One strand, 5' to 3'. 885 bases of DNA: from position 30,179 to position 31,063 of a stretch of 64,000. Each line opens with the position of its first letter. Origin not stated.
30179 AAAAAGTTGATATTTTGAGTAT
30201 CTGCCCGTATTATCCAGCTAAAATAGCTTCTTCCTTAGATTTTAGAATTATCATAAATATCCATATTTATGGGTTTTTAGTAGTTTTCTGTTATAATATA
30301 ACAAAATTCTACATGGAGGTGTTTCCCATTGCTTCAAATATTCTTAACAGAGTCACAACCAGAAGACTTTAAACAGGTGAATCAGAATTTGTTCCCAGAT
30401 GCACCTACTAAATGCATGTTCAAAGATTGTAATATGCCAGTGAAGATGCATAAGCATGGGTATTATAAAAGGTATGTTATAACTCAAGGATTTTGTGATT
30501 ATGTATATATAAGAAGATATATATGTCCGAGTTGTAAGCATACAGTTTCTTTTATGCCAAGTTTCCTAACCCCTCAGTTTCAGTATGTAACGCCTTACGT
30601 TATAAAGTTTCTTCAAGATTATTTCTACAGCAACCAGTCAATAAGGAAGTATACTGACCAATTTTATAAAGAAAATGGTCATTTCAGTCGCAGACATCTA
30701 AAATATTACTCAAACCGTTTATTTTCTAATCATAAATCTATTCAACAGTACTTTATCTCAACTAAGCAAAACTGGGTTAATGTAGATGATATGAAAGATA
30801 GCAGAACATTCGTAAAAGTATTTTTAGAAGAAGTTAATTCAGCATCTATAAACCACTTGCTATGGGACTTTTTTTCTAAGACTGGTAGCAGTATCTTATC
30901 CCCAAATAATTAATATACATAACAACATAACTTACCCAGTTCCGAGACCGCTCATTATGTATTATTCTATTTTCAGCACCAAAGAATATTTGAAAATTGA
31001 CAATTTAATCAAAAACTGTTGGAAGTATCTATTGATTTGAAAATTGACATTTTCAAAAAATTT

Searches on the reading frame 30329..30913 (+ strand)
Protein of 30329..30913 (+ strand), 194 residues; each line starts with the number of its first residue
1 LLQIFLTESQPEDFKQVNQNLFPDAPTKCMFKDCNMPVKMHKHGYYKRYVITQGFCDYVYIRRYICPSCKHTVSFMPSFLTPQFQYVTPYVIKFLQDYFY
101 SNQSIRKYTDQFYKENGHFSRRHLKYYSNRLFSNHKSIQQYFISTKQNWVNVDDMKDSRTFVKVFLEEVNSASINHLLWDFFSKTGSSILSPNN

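Call 55: search_protein_families(library=pfam, proteins=[window:30329-30913:+], max_evalue=0.001)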
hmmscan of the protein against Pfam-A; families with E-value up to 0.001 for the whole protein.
window:30329-30913:+ (194 aa): 1 family
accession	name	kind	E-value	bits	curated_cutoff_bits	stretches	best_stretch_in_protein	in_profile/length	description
PF20020.4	DUF6431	-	7.9e-08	32.5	26.6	1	39-102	7-69/82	Domain of unknown function (DUF6431)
